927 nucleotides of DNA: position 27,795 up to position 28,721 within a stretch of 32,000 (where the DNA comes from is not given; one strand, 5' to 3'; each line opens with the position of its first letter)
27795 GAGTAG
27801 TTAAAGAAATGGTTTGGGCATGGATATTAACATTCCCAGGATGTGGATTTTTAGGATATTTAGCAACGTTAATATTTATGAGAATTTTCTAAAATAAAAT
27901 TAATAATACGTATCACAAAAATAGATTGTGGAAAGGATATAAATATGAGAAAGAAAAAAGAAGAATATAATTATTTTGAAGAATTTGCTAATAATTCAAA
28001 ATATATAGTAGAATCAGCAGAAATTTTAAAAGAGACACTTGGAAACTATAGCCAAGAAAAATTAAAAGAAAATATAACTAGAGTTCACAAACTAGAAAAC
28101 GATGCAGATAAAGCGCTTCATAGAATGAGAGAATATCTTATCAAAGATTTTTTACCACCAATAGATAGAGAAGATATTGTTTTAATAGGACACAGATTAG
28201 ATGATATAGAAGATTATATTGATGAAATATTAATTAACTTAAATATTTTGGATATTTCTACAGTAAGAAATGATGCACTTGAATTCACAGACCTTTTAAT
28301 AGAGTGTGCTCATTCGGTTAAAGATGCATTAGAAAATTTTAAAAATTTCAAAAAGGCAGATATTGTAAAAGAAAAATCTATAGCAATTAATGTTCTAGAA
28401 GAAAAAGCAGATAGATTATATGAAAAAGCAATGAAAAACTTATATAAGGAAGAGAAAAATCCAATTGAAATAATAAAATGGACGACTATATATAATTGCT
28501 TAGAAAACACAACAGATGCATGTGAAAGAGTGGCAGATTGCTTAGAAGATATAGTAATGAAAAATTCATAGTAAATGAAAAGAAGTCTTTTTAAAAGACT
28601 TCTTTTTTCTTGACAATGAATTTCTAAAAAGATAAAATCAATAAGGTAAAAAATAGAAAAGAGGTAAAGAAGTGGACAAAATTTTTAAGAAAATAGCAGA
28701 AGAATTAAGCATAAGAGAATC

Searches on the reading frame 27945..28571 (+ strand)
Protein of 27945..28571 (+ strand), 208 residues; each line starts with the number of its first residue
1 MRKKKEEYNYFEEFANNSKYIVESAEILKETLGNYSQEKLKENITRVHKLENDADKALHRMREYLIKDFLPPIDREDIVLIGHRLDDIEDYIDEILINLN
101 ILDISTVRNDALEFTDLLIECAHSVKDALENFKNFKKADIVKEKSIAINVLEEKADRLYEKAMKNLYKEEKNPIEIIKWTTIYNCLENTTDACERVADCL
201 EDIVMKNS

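Call 14: search_protein_families(library=pfam, proteins=[window:27945-28571:+], max_evalue=0.001)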
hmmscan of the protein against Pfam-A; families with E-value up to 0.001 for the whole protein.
window:27945-28571:+ (208 aa): 1 family
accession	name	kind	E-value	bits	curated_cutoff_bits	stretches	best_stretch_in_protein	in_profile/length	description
PF01865.21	PhoU_div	-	1.2e-21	77.6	24.4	1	5-205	8-213/214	Protein of unknown function DUF47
